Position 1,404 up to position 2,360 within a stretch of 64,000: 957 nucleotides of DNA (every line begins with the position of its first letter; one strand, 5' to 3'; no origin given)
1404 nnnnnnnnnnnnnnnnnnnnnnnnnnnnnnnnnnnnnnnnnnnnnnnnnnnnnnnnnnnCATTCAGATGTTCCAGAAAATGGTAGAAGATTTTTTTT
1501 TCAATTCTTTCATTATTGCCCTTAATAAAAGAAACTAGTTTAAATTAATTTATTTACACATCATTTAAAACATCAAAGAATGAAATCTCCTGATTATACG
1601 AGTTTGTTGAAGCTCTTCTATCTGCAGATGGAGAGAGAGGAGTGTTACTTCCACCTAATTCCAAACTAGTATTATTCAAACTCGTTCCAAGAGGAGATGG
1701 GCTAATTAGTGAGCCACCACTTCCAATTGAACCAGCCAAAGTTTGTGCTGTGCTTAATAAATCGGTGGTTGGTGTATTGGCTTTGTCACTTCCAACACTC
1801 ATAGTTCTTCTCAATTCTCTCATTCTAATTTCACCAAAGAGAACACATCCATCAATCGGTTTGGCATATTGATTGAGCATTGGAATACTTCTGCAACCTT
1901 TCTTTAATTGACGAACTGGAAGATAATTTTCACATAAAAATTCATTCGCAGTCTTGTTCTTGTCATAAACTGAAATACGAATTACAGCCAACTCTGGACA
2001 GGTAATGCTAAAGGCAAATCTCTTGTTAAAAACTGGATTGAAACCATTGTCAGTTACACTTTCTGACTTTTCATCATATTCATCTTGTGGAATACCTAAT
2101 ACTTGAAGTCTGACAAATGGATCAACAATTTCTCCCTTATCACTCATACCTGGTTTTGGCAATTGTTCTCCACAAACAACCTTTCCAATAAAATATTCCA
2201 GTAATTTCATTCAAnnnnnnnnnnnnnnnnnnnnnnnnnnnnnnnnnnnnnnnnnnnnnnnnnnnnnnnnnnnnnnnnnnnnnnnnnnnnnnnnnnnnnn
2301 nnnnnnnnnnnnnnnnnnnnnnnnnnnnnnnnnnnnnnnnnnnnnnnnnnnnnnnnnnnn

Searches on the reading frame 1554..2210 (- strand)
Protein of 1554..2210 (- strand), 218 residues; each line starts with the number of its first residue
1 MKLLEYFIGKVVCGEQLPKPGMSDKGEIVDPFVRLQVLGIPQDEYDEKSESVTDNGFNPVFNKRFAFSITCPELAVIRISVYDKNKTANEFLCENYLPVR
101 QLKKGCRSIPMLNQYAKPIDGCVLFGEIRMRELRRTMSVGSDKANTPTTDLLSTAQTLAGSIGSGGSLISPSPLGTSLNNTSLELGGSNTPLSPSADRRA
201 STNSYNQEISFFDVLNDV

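Call 27: search_protein_families(library=pfam, proteins=[window:1554-2210:-], max_evalue=0.0001)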
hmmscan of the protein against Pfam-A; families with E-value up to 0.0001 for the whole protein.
window:1554-2210:- (218 aa): 1 family
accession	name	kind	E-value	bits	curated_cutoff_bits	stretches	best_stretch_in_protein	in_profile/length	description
PF00168.36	C2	-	1.1e-14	54.9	22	1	10-105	6-95/104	C2 domain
